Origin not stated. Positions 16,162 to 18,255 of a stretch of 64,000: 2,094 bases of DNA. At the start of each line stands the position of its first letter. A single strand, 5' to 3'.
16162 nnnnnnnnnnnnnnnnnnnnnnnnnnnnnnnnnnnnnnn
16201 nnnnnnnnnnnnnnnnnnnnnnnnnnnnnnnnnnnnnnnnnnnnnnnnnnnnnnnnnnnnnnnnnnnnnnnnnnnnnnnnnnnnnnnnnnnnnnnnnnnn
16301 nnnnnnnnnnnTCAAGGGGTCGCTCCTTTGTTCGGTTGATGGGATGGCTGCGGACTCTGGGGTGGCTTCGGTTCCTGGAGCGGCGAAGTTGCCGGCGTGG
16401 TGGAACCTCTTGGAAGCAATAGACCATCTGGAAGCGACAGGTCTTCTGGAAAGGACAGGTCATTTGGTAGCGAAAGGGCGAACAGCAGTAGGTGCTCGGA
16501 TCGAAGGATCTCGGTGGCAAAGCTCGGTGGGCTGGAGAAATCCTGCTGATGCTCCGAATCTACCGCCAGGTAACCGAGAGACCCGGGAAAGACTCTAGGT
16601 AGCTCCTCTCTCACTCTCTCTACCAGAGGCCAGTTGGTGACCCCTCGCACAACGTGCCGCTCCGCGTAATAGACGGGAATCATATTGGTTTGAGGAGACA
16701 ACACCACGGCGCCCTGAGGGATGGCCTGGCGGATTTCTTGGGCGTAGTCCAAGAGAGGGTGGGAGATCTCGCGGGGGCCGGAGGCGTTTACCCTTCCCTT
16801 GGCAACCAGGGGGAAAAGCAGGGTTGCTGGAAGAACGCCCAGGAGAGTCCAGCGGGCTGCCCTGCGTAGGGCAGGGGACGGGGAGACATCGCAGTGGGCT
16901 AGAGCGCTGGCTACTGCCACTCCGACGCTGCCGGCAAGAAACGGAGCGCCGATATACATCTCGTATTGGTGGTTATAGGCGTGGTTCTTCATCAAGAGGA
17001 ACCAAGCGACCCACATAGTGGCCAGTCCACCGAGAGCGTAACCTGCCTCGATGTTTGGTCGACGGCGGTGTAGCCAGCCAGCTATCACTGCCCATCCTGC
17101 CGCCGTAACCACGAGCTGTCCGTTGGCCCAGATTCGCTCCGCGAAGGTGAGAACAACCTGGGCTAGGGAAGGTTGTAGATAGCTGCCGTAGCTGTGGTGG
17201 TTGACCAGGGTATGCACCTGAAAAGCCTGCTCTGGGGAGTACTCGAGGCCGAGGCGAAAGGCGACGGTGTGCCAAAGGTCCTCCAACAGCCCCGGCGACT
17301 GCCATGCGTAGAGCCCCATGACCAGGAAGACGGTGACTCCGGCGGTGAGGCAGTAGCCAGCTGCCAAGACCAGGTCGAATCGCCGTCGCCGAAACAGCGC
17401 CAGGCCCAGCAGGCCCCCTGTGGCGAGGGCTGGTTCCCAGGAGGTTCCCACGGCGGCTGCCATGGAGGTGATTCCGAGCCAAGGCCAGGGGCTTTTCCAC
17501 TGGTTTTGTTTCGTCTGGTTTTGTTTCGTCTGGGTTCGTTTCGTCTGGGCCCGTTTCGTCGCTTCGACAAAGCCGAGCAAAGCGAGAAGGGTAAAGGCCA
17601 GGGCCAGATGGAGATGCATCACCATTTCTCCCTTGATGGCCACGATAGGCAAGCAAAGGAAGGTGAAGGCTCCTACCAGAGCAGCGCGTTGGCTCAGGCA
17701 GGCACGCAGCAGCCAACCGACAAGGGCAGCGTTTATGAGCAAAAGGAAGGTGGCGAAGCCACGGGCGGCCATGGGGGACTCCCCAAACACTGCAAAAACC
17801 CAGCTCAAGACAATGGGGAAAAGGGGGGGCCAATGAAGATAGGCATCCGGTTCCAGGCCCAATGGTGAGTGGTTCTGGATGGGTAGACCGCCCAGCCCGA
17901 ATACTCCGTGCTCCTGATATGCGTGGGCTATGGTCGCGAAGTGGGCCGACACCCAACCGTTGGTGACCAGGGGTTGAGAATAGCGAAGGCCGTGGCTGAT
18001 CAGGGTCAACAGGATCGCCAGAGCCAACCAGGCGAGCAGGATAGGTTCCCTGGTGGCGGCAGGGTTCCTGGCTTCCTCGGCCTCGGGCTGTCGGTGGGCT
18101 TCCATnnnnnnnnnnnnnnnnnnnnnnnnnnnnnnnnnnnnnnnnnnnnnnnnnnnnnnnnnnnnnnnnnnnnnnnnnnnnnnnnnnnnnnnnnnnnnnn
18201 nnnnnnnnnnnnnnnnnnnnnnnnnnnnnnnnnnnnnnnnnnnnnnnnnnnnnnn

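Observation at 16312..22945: Polyprenyl-phosphate-sugar module with a DPPR-like UbiA enzyme and two GT-C transferases but no epimerase pair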

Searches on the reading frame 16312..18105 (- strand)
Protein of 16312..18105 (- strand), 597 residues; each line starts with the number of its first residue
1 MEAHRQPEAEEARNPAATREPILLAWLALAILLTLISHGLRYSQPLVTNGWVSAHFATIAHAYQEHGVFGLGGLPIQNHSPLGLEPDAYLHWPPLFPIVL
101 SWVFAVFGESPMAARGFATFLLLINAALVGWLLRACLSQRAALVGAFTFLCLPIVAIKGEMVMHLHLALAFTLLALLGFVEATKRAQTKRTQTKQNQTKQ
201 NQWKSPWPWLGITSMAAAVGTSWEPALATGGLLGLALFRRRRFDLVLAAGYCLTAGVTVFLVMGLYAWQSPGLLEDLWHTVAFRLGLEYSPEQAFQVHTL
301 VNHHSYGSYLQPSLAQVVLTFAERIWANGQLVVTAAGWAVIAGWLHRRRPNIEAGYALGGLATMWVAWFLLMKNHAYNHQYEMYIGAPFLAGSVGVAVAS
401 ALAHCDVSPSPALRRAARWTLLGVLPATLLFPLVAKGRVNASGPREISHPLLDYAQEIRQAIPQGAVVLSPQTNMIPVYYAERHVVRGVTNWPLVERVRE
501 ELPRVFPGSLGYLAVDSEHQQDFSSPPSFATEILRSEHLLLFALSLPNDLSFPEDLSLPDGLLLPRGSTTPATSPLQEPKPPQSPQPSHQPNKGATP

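Call 3: search_protein_families(library=pfam, proteins=[window:16312-18105:-], max_evalue=0.01)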
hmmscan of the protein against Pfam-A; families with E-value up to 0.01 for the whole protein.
window:16312-18105:- (597 aa): 2 families
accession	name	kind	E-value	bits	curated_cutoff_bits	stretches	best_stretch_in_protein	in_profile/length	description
PF13231.12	PMT_2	-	0.00022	21.9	26.1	1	93-189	3-99/160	Dolichyl-phosphate-mannose-protein mannosyltransferase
PF02366.24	PMT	-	0.0077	16.3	22.7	1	51-237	23-197/245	Dolichyl-phosphate-mannose-protein mannosyltransferase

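Call 7: search_protein_families(library=ncbifam, proteins=[window:16312-18105:-], max_evalue=0.001)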
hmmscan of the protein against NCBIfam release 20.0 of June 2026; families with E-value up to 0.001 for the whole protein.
window:16312-18105:- (597 aa): 0 families

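Call 39: search_solved_structures(query=window:16312-18105:-, max_evalue=1)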
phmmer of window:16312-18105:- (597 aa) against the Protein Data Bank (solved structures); distinct sequences matched with E-value up to 1: 0.

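Call 45: find_homologous_proteins(query=window:16312-18105:-)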
Query window:16312-18105:- (597 aa): 86 proteins with E <= 0.001 among 8000 candidates.
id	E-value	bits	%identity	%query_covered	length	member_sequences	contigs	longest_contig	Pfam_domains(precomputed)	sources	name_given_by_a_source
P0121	0.0e+0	1357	100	100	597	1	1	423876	-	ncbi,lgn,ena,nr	ncbi:MAG: hypothetical protein K0U98_03290 [Deltaproteobacteria bacterium]|nr:hypothetical protein [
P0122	1.4e-292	990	83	90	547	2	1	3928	-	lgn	-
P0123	3.5e-241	820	68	91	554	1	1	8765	-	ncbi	-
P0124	8.2e-104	367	39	89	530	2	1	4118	PF13231.13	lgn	-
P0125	1.2e-102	363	41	88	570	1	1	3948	PF13231.13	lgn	-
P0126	5.9e-96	341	38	88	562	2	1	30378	PF13231.13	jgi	jgi:4-amino-4-deoxy-L-arabinose transferase-like glycosyltransferase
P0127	1.1e-94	336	39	83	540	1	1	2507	PF13231.13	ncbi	ncbi:MAG TPA: glycosyltransferase family 39 protein [Ktedonobacteraceae bacterium]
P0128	1.2e-93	333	39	87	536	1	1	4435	PF13231.13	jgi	jgi:hypothetical protein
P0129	1.1e-90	323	40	88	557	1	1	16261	PF13231.13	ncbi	-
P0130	2.6e-89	319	39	88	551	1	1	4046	PF13231.13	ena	-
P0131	3.1e-88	315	37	86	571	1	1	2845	PF13231.13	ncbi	-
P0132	2.4e-86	309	38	83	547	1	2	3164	PF13231.13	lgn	-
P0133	9.3e-85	304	36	87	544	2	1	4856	PF13231.13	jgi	jgi:hypothetical protein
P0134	3.4e-84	302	40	87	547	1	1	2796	PF13231.13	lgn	-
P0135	1.3e-80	290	36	88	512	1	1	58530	PF13231.13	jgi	jgi:4-amino-4-deoxy-L-arabinose transferase-like glycosyltransferase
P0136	3.4e-77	279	36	87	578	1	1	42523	PF13231.13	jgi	jgi:4-amino-4-deoxy-L-arabinose transferase-like glycosyltransferase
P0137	2.3e-75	273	35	67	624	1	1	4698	PF13231.13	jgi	jgi:4-amino-4-deoxy-L-arabinose transferase-like glycosyltransferase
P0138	9.7e-60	221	32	79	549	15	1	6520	PF13231.13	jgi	jgi:hypothetical protein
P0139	2.6e-59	220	31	81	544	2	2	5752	PF13231.13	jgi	jgi:hypothetical protein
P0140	4.5e-59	219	30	87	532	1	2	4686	PF13231.13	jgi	jgi:hypothetical protein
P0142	7.2e-58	215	31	80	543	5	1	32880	PF13231.13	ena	-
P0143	9.5e-58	214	29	80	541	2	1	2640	PF13231.13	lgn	-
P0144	1.5e-57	214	29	80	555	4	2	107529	PF13231.13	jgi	jgi:4-amino-4-deoxy-L-arabinose transferase-like glycosyltransferase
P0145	3.9e-57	212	31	80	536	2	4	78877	PF13231.13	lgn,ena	-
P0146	6.5e-57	212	31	80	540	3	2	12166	PF13231.13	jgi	jgi:hypothetical protein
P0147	7.1e-57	212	29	87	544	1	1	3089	PF13231.13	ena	-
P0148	1.0e-56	211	32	80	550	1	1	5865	PF13231.13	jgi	jgi:4-amino-4-deoxy-L-arabinose transferase-like glycosyltransferase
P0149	1.2e-56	211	30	88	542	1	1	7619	PF13231.13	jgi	jgi:hypothetical protein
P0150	2.6e-56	210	31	80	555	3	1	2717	PF13231.13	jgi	jgi:4-amino-4-deoxy-L-arabinose transferase-like glycosyltransferase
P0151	3.1e-56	209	30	80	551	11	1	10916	PF13231.13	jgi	jgi:4-amino-4-deoxy-L-arabinose transferase-like glycosyltransferase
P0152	3.6e-56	209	30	80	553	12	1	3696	PF13231.13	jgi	-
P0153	4.1e-56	209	29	87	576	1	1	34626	PF13231.13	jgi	jgi:hypothetical protein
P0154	4.8e-56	209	30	81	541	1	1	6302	PF13231.13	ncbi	-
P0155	5.9e-56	209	31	83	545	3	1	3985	PF13231.13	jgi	jgi:hypothetical protein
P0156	7.2e-56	208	31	79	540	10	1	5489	PF13231.13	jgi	jgi:4-amino-4-deoxy-L-arabinose transferase-like glycosyltransferase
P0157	1.3e-55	207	33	86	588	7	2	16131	PF13231.13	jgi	jgi:hypothetical protein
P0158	1.6e-55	207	31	80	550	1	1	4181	PF13231.13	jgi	jgi:4-amino-4-deoxy-L-arabinose transferase-like glycosyltransferase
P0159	1.7e-55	207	30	80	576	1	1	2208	PF13231.13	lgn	-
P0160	2.0e-55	207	31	79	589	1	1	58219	PF13231.13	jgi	jgi:hypothetical protein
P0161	3.0e-55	206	31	80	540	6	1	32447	PF13231.13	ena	-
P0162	3.6e-55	206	32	80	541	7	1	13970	PF13231.13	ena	-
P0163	4.2e-55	206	31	80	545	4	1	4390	PF13231.13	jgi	jgi:4-amino-4-deoxy-L-arabinose transferase-like glycosyltransferase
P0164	5.2e-55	205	30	80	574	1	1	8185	PF02366.25,PF13231.13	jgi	jgi:4-amino-4-deoxy-L-arabinose transferase-like glycosyltransferase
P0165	6.4e-55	205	31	84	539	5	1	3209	PF13231.13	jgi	jgi:4-amino-4-deoxy-L-arabinose transferase-like glycosyltransferase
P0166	6.7e-55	205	31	80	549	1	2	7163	PF13231.13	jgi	jgi:hypothetical protein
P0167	7.0e-55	205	33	74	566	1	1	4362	PF13231.13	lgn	-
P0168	7.3e-55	205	31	80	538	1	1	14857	PF13231.13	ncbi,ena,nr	ncbi:MAG TPA: glycosyltransferase family 39 protein [Edaphobacter sp.]|nr:glycosyltransferase family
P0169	7.8e-55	205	30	80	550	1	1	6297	PF13231.13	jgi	jgi:4-amino-4-deoxy-L-arabinose transferase-like glycosyltransferase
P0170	8.3e-55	205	30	82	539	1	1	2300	PF13231.13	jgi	jgi:4-amino-4-deoxy-L-arabinose transferase-like glycosyltransferase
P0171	1.2e-54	204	31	80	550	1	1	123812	PF13231.13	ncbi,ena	-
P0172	1.3e-54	204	31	80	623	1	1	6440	PF13231.13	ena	-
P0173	3.3e-54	203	30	80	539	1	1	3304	PF13231.13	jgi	jgi:4-amino-4-deoxy-L-arabinose transferase-like glycosyltransferase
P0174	3.6e-54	203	30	80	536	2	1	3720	PF13231.13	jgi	jgi:4-amino-4-deoxy-L-arabinose transferase-like glycosyltransferase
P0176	7.3e-54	202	30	80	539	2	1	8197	PF13231.13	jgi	jgi:4-amino-4-deoxy-L-arabinose transferase-like glycosyltransferase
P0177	9.1e-54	201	30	80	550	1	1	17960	PF13231.13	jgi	jgi:hypothetical protein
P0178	2.3e-53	200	30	80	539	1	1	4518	PF13231.13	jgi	jgi:4-amino-4-deoxy-L-arabinose transferase-like glycosyltransferase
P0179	3.7e-53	199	32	80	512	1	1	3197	PF13231.13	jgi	jgi:4-amino-4-deoxy-L-arabinose transferase-like glycosyltransferase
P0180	1.0e-52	198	29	80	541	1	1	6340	PF13231.13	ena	-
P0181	1.1e-52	198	30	80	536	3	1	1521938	PF13231.13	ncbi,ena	-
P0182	1.1e-52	198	30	80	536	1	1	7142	PF13231.13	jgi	-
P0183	3.0e-52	196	31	80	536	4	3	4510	PF13231.13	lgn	-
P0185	1.7e-51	194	30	80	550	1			PF13231.13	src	-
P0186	6.9e-50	188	30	87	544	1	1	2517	PF13231.13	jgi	jgi:4-amino-4-deoxy-L-arabinose transferase-like glycosyltransferase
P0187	1.2e-49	188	33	80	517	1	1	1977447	PF13231.13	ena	-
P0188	2.5e-49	187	32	80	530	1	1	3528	PF13231.13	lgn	-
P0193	2.5e-48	183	33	74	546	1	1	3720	PF13231.13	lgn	-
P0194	3.3e-48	183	32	80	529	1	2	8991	PF13231.13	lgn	-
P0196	1.5e-44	171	32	83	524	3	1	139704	-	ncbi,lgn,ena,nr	ncbi:MAG: hypothetical protein GX444_05300 [Myxococcales bacterium]|nr:hypothetical protein [Myxococ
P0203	8.5e-38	149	29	79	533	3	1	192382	-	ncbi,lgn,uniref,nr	ncbi:hypothetical protein GCM10007881_25680 [Mesorhizobium huakuii]|uniref:ArnT family glycosyltrans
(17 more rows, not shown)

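Call 46: find_encoding_contigs(protein=P0203, flank=8000, max_places=1)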
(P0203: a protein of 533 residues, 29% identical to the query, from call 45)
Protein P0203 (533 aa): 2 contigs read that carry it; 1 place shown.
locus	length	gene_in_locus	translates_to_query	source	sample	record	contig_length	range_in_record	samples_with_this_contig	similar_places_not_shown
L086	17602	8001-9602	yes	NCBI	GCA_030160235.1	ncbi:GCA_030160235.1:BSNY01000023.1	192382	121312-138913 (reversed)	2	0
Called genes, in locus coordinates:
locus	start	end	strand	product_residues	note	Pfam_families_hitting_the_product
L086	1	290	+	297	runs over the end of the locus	PF00126:HTH_1, PF03466:LysR_substrate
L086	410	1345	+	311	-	-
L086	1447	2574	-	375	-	PF13433:Peripla_BP_5, PF13458:Peripla_BP_6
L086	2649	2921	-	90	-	-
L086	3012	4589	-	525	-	PF13487:HD_5, PF01966:HD, PF12840:HTH_20 (faint), PF00196:GerE, PF08281:Sigma70_r4_2 (weak)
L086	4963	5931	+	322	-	PF01040:UbiA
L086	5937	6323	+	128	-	PF04138:GtrA_DPMS_TM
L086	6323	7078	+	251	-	PF12710:HAD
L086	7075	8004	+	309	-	PF13489:Methyltransf_23, PF08241:Methyltransf_11, PF08242:Methyltransf_12, PF13649:Methyltransf_25 (weak)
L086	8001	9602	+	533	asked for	-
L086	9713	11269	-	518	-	PF00144:Beta-lactamase, PF11954:DUF3471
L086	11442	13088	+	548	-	PF00501:AMP-binding, PF13193:AMP-binding_C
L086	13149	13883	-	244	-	-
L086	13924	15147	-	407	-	-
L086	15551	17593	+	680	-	PF08497:Radical_SAM_N, PF04055:Radical_SAM, PF11842:DUF3362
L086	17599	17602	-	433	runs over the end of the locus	PF13649:Methyltransf_25 (faint), PF22458:RsmF-B_ferredox, PF01209:Ubie_methyltran, PF01189:Methyltr_RsmB-F, PF01728:FtsJ (faint), PF13847:Methyltransf_31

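Call 47: find_encoding_contigs(protein=P0181, flank=8000, max_places=1)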
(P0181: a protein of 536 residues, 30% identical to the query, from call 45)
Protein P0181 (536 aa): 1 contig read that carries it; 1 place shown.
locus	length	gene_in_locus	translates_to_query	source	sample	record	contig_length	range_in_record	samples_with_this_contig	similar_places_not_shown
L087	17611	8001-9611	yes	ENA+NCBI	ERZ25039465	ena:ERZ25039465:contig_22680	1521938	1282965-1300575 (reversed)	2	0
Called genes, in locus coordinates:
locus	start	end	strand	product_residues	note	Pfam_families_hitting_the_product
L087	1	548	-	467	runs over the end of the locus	PF14321:DUF4382, PF18914:DUF5666 (weak)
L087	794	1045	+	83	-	-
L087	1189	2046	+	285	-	PF00903:Glyoxalase (weak), PF22677:Ble-like_N (faint), PF13669:Glyoxalase_4 (faint)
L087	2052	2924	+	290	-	PF17827:PrmC_N, PF03602:Cons_hypoth95 (weak), PF05175:MTS, PF06325:PrmA, PF13649:Methyltransf_25, PF13847:Methyltransf_31, PF08241:Methyltransf_11, PF08242:Methyltransf_12, +6 more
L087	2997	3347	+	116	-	PF14534:DUF4440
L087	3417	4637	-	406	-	PF00174:Oxidored_molyb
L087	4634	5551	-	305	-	PF01292:Ni_hydr_CYTB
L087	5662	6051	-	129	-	-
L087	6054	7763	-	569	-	PF01593:Amino_oxidase, PF13450:NAD_binding_8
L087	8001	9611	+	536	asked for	PF13231:PMT_2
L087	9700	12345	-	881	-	PF02861:Clp_N, PF13191:AAA_16 (weak), PF00004:AAA, PF17871:AAA_lid_9, PF00004:AAA, PF07724:AAA_2, PF07728:AAA_5, PF10431:ClpB_D2-small, +5 more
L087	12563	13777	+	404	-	PF09594:GT87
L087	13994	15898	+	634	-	PF08450:SGL (faint), PF24684:Vgb_lyase (weak)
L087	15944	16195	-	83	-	-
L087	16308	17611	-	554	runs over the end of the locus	PF00450:Peptidase_S10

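Call 48: find_encoding_contigs(protein=P0196, flank=8000, max_places=1)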
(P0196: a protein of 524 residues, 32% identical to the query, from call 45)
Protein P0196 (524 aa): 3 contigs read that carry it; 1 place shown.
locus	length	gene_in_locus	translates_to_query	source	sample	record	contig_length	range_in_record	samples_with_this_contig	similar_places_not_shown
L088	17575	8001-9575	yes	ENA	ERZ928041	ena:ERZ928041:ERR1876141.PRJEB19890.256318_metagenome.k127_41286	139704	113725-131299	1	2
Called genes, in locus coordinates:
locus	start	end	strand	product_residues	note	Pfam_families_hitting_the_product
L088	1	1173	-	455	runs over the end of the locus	PF01494:FAD_binding_3 (faint), PF01946:Thi4 (faint), PF05834:Lycopene_cycl (faint), PF07992:Pyr_redox_2 (faint), PF12831:FAD_oxidored, PF00890:FAD_binding_2 (weak), PF01266:DAO (weak)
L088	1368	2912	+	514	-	PF00150:Cellulase, PF18564:Glyco_hydro_5_C (weak)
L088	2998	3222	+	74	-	PF02604:PhdYeFM_antitox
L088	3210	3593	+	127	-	PF01850:PIN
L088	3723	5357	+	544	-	PF00999:Na_H_Exchanger, PF02254:TrkA_N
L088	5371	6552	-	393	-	PF01544:CorA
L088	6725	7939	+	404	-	PF00266:Aminotran_5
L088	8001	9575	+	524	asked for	-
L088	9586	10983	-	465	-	PF02310:B12-binding, PF04055:Radical_SAM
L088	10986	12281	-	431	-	PF23545:Zn_ribbon_HMPTM (weak), PF04055:Radical_SAM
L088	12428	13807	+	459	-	PF02310:B12-binding, PF04055:Radical_SAM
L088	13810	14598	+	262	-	PF00535:Glycos_transf_2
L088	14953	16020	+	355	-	-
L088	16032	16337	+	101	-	-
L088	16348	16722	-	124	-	PF00072:Response_reg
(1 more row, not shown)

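Call 69: predict_structure(alignment_id=A3)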
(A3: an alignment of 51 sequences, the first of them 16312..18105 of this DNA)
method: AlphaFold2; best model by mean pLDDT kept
length: 597 residues; sequences in the alignment: 51
mean_pLDDT: 89.5   pTM: 0.89
mean pLDDT of the five models: 89.5, 88.4, 87.9, 87.8, 87.5
residues with pLDDT >= 90: 467; 70-90: 61; 50-70: 28; < 50: 41
segments of 3 or more residues with pLDDT < 50: 1-3, 11-13, 562-577, 586-597
pLDDT, mean of each block of 10 residues (from residue 1): 49 61 97 97 87 96 98 96 92 96 98 97 98 97 98 96 97 98 95 86 94 98 98 97 97 98 94 89 90 84 88 92 92 93 86 95 96 93 96 96 94 96 97 95 85 97 98 97 98 97 96 98 97 97 87 53 41 45 49 40
secondary structure, 60 per line:
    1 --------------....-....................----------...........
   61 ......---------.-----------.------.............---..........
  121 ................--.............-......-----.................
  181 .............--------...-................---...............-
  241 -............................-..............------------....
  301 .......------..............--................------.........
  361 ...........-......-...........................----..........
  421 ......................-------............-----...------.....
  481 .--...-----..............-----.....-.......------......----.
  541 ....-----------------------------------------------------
elements in order: H15-18 H20-39 H50-66 H95-107 H111-136 H139-151 H153-158 H164-193 H206-221 H225-239 H242-269 H271-284 H297-307 H314-327 H330-345 H352-371 H373-378 H380-406 H411-442 H450-461 E467-469 H476-481 E484-486 H492-505 E511-515 H517-523 E530-535 E540-544
